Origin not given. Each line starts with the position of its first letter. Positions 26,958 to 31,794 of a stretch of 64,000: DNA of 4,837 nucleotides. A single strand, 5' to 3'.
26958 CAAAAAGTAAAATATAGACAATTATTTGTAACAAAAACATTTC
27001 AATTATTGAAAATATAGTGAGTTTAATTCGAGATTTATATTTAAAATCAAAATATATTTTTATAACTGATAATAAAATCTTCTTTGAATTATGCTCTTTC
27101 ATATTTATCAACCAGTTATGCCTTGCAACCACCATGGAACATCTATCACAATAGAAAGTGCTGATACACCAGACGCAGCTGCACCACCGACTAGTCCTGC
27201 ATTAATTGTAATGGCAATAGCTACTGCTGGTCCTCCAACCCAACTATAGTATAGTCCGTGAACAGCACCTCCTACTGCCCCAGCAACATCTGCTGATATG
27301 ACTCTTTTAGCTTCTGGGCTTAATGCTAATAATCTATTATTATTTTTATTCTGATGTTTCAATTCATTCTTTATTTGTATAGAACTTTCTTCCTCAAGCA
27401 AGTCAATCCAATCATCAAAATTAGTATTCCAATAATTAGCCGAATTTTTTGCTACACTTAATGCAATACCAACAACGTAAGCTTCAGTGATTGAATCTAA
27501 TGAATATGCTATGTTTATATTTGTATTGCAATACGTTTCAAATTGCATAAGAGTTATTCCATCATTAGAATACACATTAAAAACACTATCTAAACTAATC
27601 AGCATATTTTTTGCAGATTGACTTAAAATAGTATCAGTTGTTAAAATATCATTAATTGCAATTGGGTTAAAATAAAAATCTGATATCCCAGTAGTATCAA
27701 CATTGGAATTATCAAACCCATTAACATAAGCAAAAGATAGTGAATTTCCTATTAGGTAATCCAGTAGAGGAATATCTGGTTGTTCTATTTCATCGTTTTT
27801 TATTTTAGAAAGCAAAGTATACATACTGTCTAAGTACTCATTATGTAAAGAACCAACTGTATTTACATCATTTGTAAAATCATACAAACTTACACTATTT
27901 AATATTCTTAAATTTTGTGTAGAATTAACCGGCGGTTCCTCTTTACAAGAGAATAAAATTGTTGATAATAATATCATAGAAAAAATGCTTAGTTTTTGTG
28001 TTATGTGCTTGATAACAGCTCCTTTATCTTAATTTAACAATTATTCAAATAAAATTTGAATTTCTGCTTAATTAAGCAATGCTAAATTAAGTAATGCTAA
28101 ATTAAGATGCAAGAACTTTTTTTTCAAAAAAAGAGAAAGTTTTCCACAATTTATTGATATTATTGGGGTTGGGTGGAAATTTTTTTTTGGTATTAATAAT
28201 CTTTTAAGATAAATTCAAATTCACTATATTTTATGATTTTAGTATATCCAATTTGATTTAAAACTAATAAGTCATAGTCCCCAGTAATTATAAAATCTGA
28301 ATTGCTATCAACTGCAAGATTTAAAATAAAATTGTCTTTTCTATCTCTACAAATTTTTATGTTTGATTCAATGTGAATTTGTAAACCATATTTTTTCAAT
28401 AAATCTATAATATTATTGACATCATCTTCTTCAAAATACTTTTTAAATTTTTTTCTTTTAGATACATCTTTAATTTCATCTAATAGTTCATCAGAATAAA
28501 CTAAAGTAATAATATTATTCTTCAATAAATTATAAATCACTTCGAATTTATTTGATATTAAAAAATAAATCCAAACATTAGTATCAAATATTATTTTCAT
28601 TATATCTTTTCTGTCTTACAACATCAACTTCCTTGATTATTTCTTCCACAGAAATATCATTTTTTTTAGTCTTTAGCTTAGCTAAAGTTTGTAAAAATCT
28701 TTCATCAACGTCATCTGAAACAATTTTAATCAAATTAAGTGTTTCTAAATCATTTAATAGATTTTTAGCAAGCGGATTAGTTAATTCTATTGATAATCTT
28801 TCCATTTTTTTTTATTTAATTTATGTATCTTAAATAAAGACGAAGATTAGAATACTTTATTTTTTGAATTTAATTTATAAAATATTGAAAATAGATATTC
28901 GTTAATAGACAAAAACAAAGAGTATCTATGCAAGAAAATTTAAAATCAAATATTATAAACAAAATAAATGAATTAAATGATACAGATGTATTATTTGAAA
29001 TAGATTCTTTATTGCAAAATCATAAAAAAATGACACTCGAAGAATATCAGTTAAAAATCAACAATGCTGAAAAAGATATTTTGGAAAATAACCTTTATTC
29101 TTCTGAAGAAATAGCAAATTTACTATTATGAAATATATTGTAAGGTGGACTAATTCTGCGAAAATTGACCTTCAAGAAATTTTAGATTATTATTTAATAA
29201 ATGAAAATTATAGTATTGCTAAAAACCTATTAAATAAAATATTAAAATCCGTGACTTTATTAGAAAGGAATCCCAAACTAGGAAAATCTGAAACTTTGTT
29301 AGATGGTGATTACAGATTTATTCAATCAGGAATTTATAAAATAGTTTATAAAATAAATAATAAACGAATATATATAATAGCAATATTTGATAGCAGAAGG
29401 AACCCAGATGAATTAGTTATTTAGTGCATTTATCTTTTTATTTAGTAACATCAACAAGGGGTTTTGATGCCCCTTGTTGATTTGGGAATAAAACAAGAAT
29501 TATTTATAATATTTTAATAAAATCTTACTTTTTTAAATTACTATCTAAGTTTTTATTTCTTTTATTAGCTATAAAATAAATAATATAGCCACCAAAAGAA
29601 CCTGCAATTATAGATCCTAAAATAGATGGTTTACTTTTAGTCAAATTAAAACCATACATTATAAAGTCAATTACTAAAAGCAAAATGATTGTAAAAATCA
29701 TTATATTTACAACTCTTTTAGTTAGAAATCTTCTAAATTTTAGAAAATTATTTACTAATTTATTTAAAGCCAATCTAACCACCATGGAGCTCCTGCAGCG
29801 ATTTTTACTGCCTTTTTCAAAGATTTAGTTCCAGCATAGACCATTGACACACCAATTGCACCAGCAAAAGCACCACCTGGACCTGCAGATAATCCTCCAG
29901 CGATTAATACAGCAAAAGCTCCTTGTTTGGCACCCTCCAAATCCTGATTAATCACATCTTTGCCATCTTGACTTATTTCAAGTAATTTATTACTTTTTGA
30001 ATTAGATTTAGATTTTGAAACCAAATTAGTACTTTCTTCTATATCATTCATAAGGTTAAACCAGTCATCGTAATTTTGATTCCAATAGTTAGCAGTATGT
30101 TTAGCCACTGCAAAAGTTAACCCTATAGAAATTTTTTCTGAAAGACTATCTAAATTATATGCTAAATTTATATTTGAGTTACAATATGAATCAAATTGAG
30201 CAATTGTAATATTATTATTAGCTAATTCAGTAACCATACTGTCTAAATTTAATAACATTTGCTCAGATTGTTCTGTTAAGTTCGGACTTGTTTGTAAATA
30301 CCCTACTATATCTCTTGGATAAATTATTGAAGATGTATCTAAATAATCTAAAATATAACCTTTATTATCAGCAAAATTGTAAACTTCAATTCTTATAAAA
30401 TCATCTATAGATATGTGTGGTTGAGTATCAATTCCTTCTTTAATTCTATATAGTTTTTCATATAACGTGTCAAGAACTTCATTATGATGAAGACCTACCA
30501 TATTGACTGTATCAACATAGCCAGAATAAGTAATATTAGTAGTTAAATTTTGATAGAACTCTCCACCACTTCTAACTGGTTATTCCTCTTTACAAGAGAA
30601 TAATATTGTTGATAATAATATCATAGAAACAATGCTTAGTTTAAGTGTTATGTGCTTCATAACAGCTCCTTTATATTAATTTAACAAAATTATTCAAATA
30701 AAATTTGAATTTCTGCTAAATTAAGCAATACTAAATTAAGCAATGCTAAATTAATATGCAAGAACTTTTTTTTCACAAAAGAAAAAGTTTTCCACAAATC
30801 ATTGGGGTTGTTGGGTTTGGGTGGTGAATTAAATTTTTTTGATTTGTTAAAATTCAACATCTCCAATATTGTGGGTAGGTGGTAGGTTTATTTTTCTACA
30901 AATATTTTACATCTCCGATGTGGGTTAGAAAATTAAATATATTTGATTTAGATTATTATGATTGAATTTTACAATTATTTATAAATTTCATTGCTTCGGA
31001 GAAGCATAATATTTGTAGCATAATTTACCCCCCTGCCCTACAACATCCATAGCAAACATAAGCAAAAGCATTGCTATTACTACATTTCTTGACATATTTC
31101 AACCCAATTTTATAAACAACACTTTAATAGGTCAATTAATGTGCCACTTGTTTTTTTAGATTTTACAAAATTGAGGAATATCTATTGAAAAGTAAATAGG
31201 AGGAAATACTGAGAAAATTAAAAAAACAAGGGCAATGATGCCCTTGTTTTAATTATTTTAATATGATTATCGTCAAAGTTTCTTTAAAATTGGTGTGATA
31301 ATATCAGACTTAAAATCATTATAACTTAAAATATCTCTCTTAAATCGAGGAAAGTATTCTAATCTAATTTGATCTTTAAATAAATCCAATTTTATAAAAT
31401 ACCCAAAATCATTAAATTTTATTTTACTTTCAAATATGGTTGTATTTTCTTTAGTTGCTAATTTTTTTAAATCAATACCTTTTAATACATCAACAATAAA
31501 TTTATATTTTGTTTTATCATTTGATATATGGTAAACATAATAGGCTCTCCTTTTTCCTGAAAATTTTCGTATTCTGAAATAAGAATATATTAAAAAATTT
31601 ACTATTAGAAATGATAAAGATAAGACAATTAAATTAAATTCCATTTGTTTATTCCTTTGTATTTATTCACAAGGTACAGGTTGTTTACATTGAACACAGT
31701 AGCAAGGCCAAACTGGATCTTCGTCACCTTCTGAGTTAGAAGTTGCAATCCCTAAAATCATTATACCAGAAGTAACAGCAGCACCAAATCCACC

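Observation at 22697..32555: Five-copy array of surface-lipoprotein / small-membrane-protein cassettes with microcin-like glycine-zipper C-termini, a candidate new toxin-immunity system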

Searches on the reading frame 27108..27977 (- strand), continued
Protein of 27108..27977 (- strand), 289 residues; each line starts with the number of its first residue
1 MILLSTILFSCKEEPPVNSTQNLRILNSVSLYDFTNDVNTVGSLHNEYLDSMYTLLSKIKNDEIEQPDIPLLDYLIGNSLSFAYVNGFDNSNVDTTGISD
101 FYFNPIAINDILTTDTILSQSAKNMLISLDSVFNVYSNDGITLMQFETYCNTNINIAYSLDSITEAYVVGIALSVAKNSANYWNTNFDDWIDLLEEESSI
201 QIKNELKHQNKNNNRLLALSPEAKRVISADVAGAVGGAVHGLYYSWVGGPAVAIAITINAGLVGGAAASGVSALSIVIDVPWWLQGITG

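Call 99: find_encoding_contigs(protein=P0009, flank=9000, max_places=2)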
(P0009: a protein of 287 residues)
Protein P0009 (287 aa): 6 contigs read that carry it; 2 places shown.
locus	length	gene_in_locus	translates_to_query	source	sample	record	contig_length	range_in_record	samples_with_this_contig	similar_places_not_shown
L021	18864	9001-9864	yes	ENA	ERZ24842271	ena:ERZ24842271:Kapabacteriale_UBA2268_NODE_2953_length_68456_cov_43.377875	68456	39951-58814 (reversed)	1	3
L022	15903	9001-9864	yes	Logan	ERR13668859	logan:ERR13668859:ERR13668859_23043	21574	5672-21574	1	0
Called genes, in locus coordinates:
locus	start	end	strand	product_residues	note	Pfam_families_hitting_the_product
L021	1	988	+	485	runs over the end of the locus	PF17116:T9SS_plug_1st (weak)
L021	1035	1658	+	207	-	PF00484:Pro_CA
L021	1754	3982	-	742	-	PF18962:Por_Secre_tail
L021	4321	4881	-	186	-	PF00717:Peptidase_S24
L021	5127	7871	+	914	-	PF07679:I-set (faint), PF10342:Kre9_KNH, PF13895:Ig_2 (weak), PF13927:Ig_3 (weak), PF13895:Ig_2 (weak), PF13927:Ig_3 (weak), PF24798:Ig-CFAP74_4th (weak), PF18962:Por_Secre_tail (weak), +8 more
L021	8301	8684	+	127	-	-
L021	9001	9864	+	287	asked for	-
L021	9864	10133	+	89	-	-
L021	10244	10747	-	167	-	PF00583:Acetyltransf_1, PF13508:Acetyltransf_7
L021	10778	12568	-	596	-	PF13231:PMT_2, PF00515:TPR_1 (faint), PF07719:TPR_2 (faint), PF12895:ANAPC3 (faint), PF13176:TPR_7 (faint), PF13181:TPR_8 (faint), PF13414:TPR_11 (faint), PF13424:TPR_12 (faint), +4 more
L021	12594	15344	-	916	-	PF17517:IgGFc_binding, PF18962:Por_Secre_tail (weak)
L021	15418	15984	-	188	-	PF02659:Mntp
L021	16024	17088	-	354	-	PF01544:CorA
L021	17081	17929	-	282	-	PF00924:MS_channel_2nd, PF21082:MS_channel_3rd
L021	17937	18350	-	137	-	PF18899:DUF5655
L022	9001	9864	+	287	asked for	-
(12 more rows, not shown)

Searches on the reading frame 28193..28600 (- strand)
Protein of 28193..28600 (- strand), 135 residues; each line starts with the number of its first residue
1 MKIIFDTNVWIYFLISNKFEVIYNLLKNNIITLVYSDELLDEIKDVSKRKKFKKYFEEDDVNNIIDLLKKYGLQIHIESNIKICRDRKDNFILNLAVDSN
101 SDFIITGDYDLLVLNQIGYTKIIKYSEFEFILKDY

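Call 27: search_protein_families(library=pfam, max_evalue=1, proteins=[window:28193-28600:-])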
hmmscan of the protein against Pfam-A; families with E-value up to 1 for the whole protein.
window:28193-28600:- (135 aa): 6 families
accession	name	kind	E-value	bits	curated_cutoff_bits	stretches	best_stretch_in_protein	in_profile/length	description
PF13470.12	PIN_3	-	3.2e-18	67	27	1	2-109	1-114/115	PIN domain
PF01850.27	PIN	-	0.0077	17.3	23.6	1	3-111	1-114/120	PIN domain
PF16289.11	PIN_12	-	0.014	16.3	32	1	3-81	1-83/172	PIN domain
PF18152.6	DAHP_snth_FXD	-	0.11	12.7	27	1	53-77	6-30/67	DAHP synthase ferredoxin-like domain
PF12813.12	XPG_I_2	-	0.11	12.4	24.2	1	61-116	6-57/240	XPG domain containing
PF14890.11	Intein_splicing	-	0.2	11.9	35.8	1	50-116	10-74/155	Intein splicing domain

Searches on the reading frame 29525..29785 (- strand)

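Call 3: search_protein_families(library=pfam, max_evalue=1, proteins=[window:29525-29785:-])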
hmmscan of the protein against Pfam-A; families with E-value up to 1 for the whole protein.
window:29525-29785:- (86 aa): 7 families
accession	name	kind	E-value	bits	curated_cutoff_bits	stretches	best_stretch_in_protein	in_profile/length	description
PF12670.12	DUF3792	-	0.0047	17.5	31.3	1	21-69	5-56/115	Protein of unknown function (DUF3792)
PF03647.18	Tmemb_14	-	0.02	16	24.8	1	44-79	15-50/92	Transmembrane proteins 14C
PF24686.1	FLQE3_permease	-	0.036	14.2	60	1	7-63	75-129/232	Fluoroquinolones export permease protein family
PF12822.12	ECF_trnsprt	-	0.056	13.9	30.7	1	22-74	71-119/169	ECF transporter, substrate-specific component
PF15038.11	Jiraiya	-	0.078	13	27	1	11-63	91-142/169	Jiraiya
PF19942.4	DUF6404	-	0.1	13.4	27.6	1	17-77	44-104/115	Family of unknown function (DUF6404)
PF04246.17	RseC_MucC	-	0.24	11.8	24.4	1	23-79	65-121/130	Positive regulator of sigma(E), RseC/MucC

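Call 4: search_protein_families(library=ncbifam, max_evalue=1, proteins=[window:29525-29785:-])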
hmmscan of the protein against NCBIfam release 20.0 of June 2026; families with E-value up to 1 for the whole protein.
window:29525-29785:- (86 aa): 5 families
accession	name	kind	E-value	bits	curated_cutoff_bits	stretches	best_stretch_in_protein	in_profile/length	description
TIGR01995.1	PTS-II-ABC-beta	subfamily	0.0036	15.9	614.7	1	16-75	343-400/618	beta-glucoside-specific PTS transporter subunit IIABC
TIGR04086.1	TIGR04086_membr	hypoth_equivalog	0.0072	16.4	30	1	23-74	5-59/115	TIGR04086 family membrane protein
TIGR00985.1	3a0801s04tom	subfamily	0.029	14.1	163.55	1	49-78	7-34/148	mitochondrial import receptor subunit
NF007335.0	PRK09824.1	equivalog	0.034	12.7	894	1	18-73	349-403/627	PTS beta-glucoside transporter subunit IIABC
NF047826.1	T3SSXpsF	equivalog_domain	0.08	11.7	650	1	11-43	153-185/405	type II secretion system protein XpsF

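Call 28: search_protein_families(library=padloc, max_evalue=1, proteins=[window:29525-29785:-])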
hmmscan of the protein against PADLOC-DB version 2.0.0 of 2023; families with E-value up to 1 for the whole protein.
window:29525-29785:- (86 aa): 0 families

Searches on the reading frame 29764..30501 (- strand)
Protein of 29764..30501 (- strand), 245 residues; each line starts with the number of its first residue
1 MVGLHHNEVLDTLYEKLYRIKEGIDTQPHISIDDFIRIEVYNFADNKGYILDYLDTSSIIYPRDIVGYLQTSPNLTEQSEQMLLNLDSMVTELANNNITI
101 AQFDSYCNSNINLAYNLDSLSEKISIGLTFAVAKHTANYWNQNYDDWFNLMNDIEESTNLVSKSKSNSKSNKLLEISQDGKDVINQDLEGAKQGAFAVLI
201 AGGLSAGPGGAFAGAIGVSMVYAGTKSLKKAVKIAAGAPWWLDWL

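Call 3: search_protein_families(library=pfam, max_evalue=1, proteins=[window:29764-30501:-])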
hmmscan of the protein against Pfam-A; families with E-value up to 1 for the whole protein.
window:29764-30501:- (245 aa): 1 family
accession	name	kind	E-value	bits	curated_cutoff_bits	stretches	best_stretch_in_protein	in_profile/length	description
PF22813.1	TcaA_2nd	-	0.14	13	26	1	134-182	39-92/103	TcaA protein second domain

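Call 4: search_protein_families(library=ncbifam, max_evalue=1, proteins=[window:29764-30501:-])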
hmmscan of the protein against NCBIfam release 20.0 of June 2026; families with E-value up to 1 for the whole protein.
window:29764-30501:- (245 aa): 2 families
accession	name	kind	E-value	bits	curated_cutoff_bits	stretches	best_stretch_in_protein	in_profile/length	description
TIGR00177.1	molyb_syn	domain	0.022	14.7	85.35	1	173-211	41-80/148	molybdenum cofactor synthesis domain-containing protein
NF009228.0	PRK12578.1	subfamily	0.079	11.6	485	1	186-230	312-354/387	thiolase domain-containing protein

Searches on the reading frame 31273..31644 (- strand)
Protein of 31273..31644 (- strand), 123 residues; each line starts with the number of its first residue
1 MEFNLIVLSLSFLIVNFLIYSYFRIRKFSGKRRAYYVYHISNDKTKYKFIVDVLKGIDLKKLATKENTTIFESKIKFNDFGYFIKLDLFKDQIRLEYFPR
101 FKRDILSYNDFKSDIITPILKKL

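Call 3: search_protein_families(library=pfam, max_evalue=1, proteins=[window:31273-31644:-])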
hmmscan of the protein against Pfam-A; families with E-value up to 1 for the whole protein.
window:31273-31644:- (123 aa): 0 families

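Call 4: search_protein_families(library=ncbifam, max_evalue=1, proteins=[window:31273-31644:-])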
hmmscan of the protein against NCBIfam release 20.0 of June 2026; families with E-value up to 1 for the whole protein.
window:31273-31644:- (123 aa): 0 families

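Call 28: search_protein_families(library=padloc, max_evalue=1, proteins=[window:31273-31644:-])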
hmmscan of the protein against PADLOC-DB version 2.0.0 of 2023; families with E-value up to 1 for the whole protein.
window:31273-31644:- (123 aa): 1 family
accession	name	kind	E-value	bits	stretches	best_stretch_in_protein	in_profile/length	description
PDLC03061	Specificity_I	-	0.017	12.2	1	34-95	77-135/360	Type I specificity subunit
